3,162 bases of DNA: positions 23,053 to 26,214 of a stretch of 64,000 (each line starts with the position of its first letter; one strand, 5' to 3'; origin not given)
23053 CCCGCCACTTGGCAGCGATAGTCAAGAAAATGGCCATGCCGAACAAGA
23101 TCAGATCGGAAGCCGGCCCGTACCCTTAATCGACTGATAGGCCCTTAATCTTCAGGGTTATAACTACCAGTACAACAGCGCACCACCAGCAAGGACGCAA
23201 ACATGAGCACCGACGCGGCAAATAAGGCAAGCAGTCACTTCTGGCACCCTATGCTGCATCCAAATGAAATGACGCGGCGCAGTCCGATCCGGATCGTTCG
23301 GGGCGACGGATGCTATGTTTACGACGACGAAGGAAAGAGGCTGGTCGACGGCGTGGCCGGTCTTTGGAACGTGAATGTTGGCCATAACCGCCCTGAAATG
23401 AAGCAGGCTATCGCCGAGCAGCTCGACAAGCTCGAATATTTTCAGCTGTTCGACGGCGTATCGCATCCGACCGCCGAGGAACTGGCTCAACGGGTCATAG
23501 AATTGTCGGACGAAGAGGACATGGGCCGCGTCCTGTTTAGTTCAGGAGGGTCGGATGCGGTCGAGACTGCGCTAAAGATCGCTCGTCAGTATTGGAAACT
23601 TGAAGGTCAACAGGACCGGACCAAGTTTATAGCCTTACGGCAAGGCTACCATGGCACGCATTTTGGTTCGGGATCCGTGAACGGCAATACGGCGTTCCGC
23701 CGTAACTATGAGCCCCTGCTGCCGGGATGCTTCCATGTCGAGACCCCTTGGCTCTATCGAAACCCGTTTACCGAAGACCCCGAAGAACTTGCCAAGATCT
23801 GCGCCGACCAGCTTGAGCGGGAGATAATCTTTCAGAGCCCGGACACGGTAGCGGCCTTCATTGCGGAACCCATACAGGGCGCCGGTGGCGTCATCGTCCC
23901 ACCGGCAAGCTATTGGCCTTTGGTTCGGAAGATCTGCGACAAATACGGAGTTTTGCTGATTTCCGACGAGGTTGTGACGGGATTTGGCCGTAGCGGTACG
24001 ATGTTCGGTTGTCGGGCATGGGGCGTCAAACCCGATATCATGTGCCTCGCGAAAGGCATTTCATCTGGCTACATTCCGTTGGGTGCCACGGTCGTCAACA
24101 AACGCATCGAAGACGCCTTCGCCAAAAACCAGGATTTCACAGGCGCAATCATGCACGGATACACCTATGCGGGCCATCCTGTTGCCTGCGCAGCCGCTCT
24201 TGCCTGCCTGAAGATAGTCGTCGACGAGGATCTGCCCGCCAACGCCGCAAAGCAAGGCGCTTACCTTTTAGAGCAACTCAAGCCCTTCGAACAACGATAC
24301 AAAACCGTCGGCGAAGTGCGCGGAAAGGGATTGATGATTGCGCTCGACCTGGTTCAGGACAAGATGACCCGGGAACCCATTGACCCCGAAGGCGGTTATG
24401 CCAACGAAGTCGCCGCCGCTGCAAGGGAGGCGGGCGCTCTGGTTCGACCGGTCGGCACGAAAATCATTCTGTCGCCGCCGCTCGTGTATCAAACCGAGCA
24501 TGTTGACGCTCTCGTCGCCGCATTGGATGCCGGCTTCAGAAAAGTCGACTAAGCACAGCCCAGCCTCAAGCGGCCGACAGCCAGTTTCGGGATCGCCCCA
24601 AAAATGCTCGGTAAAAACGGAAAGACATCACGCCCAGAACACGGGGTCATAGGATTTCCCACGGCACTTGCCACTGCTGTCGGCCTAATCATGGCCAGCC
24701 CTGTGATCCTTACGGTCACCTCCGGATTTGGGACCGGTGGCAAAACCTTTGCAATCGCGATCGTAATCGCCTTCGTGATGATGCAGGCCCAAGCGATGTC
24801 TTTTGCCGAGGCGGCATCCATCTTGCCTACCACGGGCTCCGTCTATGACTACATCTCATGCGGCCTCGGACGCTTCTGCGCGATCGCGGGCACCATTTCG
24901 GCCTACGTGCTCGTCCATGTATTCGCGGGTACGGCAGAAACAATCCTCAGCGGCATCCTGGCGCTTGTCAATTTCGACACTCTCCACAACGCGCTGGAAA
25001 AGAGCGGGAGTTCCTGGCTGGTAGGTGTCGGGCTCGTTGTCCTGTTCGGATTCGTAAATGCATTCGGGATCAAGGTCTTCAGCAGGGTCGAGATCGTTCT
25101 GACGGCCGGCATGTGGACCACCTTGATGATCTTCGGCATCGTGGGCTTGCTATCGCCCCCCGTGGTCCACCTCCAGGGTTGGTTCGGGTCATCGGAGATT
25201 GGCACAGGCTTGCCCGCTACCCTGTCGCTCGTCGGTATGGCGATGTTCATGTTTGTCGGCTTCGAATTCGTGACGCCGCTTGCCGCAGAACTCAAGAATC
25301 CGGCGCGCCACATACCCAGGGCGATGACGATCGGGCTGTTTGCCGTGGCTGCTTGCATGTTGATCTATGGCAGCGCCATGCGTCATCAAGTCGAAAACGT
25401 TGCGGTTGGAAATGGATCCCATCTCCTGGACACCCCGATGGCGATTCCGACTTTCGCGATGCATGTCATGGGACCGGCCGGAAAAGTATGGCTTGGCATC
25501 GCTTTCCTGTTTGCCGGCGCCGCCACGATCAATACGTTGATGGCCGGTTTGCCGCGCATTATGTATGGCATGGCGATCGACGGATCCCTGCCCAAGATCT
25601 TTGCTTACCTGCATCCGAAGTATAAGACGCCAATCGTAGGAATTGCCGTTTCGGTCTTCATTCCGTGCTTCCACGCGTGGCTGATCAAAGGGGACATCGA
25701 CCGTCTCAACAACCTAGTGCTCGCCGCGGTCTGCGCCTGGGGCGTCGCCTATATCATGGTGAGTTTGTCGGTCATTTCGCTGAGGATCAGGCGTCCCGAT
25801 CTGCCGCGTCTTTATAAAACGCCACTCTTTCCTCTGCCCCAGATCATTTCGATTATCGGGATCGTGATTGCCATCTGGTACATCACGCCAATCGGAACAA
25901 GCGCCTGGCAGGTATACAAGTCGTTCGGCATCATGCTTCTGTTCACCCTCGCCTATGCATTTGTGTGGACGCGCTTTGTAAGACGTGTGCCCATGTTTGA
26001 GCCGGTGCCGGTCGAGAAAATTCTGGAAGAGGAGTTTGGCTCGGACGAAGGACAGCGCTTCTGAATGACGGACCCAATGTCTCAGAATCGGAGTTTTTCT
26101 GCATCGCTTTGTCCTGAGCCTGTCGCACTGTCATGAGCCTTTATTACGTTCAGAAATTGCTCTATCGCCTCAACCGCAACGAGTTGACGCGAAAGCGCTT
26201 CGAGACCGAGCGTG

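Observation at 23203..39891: Composite aromatic-amine / hydroxyphenylacetate-type catabolic supercluster with unusual part list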

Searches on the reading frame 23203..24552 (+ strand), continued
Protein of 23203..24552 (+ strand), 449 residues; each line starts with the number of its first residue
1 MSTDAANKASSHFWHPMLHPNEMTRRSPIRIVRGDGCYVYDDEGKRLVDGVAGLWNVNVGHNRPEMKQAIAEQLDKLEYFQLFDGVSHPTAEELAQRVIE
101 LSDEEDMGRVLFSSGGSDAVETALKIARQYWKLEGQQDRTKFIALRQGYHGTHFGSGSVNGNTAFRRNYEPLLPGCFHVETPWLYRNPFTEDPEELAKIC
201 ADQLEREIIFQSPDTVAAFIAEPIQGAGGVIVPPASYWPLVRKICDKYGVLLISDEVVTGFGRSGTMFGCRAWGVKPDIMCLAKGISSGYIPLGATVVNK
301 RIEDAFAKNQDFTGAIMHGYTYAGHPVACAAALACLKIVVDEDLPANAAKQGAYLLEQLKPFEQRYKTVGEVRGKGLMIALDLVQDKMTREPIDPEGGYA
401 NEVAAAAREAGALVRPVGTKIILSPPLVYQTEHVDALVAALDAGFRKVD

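Call 50: find_encoding_contigs(protein=P0207, flank=8000, max_places=1)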
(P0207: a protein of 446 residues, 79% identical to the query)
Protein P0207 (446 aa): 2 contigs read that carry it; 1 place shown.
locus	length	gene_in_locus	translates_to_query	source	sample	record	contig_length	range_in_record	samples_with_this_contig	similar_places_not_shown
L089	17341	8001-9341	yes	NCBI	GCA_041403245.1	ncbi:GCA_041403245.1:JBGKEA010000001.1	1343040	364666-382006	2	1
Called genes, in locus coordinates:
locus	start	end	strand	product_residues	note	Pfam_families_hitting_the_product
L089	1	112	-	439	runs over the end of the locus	PF00083:Sugar_tr, PF07690:MFS_1, PF13347:MFS_2 (weak), PF00083:Sugar_tr, PF07690:MFS_1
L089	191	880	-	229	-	-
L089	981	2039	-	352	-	PF00126:HTH_1, PF03466:LysR_substrate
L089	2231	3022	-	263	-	PF00106:adh_short, PF08659:KR, PF13561:adh_short_C2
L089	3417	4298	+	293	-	PF04228:Zn_peptidase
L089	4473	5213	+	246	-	PF00196:GerE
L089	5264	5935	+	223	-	-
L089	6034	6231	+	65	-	-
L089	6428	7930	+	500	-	PF00171:Aldedh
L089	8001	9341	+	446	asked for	PF00202:Aminotran_3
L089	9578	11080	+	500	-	PF00324:AA_permease, PF13520:AA_permease_2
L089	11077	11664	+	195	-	PF11354:DUF3156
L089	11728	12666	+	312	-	PF00165:HTH_AraC (faint), PF12833:HTH_18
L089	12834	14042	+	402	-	PF13609:Porin_4, PF00267:Porin_1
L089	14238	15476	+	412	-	PF01547:SBP_bac_1, PF13531:SBP_bac_11 (weak), PF13416:SBP_bac_8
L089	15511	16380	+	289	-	PF00528:BPD_transp_1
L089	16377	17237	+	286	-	PF00528:BPD_transp_1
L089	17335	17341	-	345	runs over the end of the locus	PF00356:LacI, PF00532:Peripla_BP_1, PF13407:Peripla_BP_4, PF13377:Peripla_BP_3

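Call 51: find_encoding_contigs(protein=P0125, flank=10000, max_places=2)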
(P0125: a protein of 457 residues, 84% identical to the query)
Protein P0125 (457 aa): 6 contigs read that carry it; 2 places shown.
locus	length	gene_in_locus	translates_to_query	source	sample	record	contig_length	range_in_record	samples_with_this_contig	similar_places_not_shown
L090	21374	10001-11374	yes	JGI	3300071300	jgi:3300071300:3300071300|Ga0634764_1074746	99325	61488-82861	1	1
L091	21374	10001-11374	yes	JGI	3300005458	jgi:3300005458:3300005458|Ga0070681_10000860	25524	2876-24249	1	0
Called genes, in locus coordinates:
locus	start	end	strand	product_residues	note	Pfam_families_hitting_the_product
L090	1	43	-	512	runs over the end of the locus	PF20091:Abhydrolase_10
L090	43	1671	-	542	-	PF07519:Tannase, PF00326:Peptidase_S9 (faint)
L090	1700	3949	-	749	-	PF07715:Plug, PF00593:TonB_dep_Rec_b-barrel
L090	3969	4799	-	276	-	PF23441:SDR, PF00106:adh_short, PF01370:Epimerase (weak), PF08659:KR, PF13561:adh_short_C2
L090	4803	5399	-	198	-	PF00106:adh_short, PF13561:adh_short_C2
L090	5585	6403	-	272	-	PF10703:MoaF, PF22036:MoaF_like (faint), PF17409:MoaF_C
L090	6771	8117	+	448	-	PF20091:Abhydrolase_10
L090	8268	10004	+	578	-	PF07969:Amidohydro_3, PF01979:Amidohydro_1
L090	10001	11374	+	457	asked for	PF00202:Aminotran_3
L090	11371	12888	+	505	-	PF00324:AA_permease, PF13520:AA_permease_2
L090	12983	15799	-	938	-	PF05227:CHASE3, PF00989:PAS, PF08448:PAS_4, PF13426:PAS_9, PF01590:GAF, PF13185:GAF_2, PF00512:HisKA, PF02518:HATPase_c, +4 more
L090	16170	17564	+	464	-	PF00989:PAS, PF13426:PAS_9, PF08447:PAS_3 (weak), PF08448:PAS_4 (weak), PF02518:HATPase_c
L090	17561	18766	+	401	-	PF00072:Response_reg, PF08668:HDOD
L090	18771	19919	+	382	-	PF00072:Response_reg, PF13487:HD_5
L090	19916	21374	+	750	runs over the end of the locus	PF00072:Response_reg, PF01590:GAF (weak), PF13185:GAF_2, PF13492:GAF_3 (weak), PF00990:GGDEF, PF00563:EAL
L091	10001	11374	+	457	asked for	PF00202:Aminotran_3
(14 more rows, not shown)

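Call 61: search_protein_families(library=pfam, proteins=[L083:18982-19536:+], max_evalue=0.001)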
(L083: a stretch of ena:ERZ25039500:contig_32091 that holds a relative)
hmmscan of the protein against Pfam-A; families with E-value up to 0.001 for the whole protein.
L083:18982-19536:+ (184 aa): 0 families

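Call 81: search_protein_families(library=ncbifam, proteins=[L087:6229-7716:-, L089:6428-7930:+, L087:11167-12549:+, L087:4456-5976:-], max_evalue=1e-60)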
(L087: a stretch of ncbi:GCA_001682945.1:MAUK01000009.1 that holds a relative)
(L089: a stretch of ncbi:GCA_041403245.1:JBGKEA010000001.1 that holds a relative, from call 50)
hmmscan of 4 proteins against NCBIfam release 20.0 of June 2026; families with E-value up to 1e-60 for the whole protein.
L087:6229-7716:- (495 aa): 32 families (the best 25 are shown)
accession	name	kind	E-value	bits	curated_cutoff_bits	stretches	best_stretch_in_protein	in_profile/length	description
NF045735.1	PaDhStyDPseudo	equivalog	5.4e-230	764.1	850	1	17-495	3-483/483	phenylacetaldehyde dehydrogenase StyD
NF045736.1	PaDhStyDRhodo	equivalog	3.7e-158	527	800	1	18-493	4-477/479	phenylacetaldehyde dehydrogenase StyD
NF010000.0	PRK13473.1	subfamily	9.7e-153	509.2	615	1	17-493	3-472/475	aminobutyraldehyde dehydrogenase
TIGR01804.1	BADH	equivalog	1.1e-144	482.4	668.6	1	21-489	2-467/467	betaine-aldehyde dehydrogenase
NF009725.0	PRK13252.1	equivalog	6.1e-140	466.9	593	1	17-493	7-479/488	betaine-aldehyde dehydrogenase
TIGR02299.1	HpaE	equivalog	7.9e-139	463.4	638.35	1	19-494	3-477/488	5-carboxymethyl-2-hydroxymuconate semialdehyde dehydrogenase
NF007352.0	PRK09847.1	equivalog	4.3e-129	431.2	850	1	17-494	20-492/495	aldehyde dehydrogenase PuuC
TIGR03216.1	OH_muco_semi_DH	equivalog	3.1e-126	421.8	693.25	1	31-493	13-479/481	2-hydroxymuconic semialdehyde dehydrogenase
NF050026.1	AcaldDHExaC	equivalog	2e-122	409.4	900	1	15-495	14-495/503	acetaldehyde dehydrogenase ExaC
TIGR03374.1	ABALDH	equivalog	1.3e-119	400.1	909.3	1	17-491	2-469/472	aminobutyraldehyde dehydrogenase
TIGR01780.1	SSADH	subfamily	6.6e-118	394.4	646.35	1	36-489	1-448/448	succinate-semialdehyde dehydrogenase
NF042993.1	AlphKGSA_gudD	equivalog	1.3e-115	386.9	770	1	21-493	8-480/481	alpha-ketoglutaric semialdehyde dehydrogenase GucD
TIGR04284.1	aldehy_Rv0768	hypoth_equivalog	1.2e-114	383.9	775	1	19-492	3-477/480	aldehyde dehydrogenase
NF006916.0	PRK09407.1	equivalog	8.2e-113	377.8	521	1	30-492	32-491/526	succinic semialdehyde dehydrogenase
NF052305.1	DioxValDhHalo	equivalog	4.7e-106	355.6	750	1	20-495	8-483/483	2,5-dioxovalerate dehydrogenase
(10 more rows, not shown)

L089:6428-7930:+ (500 aa): 33 families (the best 25 are shown)
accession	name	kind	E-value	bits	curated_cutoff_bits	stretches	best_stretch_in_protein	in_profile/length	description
NF045735.1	PaDhStyDPseudo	equivalog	5.2e-211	701.5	850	1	23-499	5-482/483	phenylacetaldehyde dehydrogenase StyD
NF010000.0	PRK13473.1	subfamily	1.7e-156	521.5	615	1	23-499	5-473/475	aminobutyraldehyde dehydrogenase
NF045736.1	PaDhStyDRhodo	equivalog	1e-152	509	800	1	22-498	4-477/479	phenylacetaldehyde dehydrogenase StyD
NF009725.0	PRK13252.1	equivalog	2.9e-143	477.8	593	1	23-498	9-479/488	betaine-aldehyde dehydrogenase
TIGR01804.1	BADH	equivalog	7.4e-142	473.1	668.6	1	24-494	1-467/467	betaine-aldehyde dehydrogenase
TIGR02299.1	HpaE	equivalog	1.3e-138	462.7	638.35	1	23-500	3-478/488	5-carboxymethyl-2-hydroxymuconate semialdehyde dehydrogenase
TIGR03216.1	OH_muco_semi_DH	equivalog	5.6e-123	411.1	693.25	1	24-498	4-479/481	2-hydroxymuconic semialdehyde dehydrogenase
NF007352.0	PRK09847.1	equivalog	8.2e-122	407.2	850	1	22-499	21-492/495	aldehyde dehydrogenase PuuC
TIGR03374.1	ABALDH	equivalog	1.1e-118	397.1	909.3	1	23-497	4-470/472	aminobutyraldehyde dehydrogenase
TIGR01780.1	SSADH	subfamily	2.2e-118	396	646.35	1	40-494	1-448/448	succinate-semialdehyde dehydrogenase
TIGR04284.1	aldehy_Rv0768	hypoth_equivalog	1.3e-115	387.2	775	1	23-497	3-477/480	aldehyde dehydrogenase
NF006916.0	PRK09407.1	equivalog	1.5e-113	380.2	521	1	32-497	30-491/526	succinic semialdehyde dehydrogenase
NF050026.1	AcaldDHExaC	equivalog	1.1e-110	370.7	900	1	19-498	14-493/503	acetaldehyde dehydrogenase ExaC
NF042993.1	AlphKGSA_gudD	equivalog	9.8e-109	364.2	770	1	23-498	6-480/481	alpha-ketoglutaric semialdehyde dehydrogenase GucD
NF052305.1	DioxValDhHalo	equivalog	1.6e-102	343.9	750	1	24-496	8-479/483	2,5-dioxovalerate dehydrogenase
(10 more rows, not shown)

L087:11167-12549:+ (460 aa): 1 family
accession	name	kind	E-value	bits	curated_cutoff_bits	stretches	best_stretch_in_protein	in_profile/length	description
NF005453.0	PRK07046.1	subfamily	1.3e-212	706.3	425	1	3-454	5-451/453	transaminase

L087:4456-5976:- (506 aa): 0 families

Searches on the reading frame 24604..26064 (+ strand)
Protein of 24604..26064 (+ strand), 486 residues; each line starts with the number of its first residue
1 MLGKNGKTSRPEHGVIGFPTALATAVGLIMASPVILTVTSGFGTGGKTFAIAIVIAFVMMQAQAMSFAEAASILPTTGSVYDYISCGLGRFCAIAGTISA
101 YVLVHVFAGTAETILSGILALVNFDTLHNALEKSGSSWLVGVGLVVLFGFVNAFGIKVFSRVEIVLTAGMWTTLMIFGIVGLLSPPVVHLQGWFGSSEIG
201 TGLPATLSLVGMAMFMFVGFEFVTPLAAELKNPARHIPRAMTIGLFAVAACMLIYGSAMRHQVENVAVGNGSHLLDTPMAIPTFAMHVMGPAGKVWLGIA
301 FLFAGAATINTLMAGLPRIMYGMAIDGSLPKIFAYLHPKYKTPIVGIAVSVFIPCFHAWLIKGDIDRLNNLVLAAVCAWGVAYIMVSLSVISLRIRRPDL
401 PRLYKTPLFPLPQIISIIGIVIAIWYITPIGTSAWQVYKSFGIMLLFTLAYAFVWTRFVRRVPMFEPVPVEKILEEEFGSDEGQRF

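Call 3: search_protein_families(library=pfam, proteins=[window:24604-26064:+], max_evalue=0.01)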
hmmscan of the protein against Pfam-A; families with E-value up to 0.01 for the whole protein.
window:24604-26064:+ (486 aa): 2 families
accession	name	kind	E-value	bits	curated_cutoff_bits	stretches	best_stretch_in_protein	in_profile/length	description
PF13520.12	AA_permease_2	-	2.6e-29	102.9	27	1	16-426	1-407/427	Amino acid permease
PF00324.27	AA_permease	-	1.7e-22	80.2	24.6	1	29-460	10-466/470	Amino acid permease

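Call 9: search_protein_families(library=ncbifam, proteins=[window:24604-26064:+], max_evalue=0.00001)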
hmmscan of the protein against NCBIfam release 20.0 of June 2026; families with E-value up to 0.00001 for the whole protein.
window:24604-26064:+ (486 aa): 10 families
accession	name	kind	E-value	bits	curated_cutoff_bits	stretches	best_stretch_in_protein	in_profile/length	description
TIGR00909.1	2A0306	subfamily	4.5e-33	114.8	556.8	1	25-451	14-425/429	amino acid transporter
NF053761.1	BrChAATpBcaP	equivalog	1.1e-27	97.2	690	1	26-449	34-451/460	branched-chain amino acid transporter BcaP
TIGR00908.1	2A0305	equivalog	2.1e-19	69.8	381.75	1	44-457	37-431/442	ethanolamine permease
TIGR00911.1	2A0308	subfamily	1.2e-15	57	701.8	1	30-454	62-474/505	L-type amino acid transporter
TIGR00906.1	2A0303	subfamily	1.5e-10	40.2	681.7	1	43-395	61-428/602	cationic amino acid transport permease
NF008245.0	PRK11021.1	equivalog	4.6e-10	39.1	284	1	51-393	43-366/419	L-methionine/branched-chain amino acid transporter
TIGR03428.1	ureacarb_perm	hypoth_equivalog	9.9e-10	37.9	740.45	1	38-397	38-403/475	permease, urea carboxylase system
NF008466.1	PRK11357.1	equivalog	2.4e-08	33.4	800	1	16-424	10-406/446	fructoselysine/psicoselysine transporter FrlA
NF040513.1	antiport_TyrP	equivalog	3.2e-06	26.1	630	1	191-426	177-421/465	tyrosine-tyramine antiporter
NF007876.0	PRK10580.1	equivalog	4.9e-06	25.7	736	0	49-453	48-445/457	proline-specific permease ProY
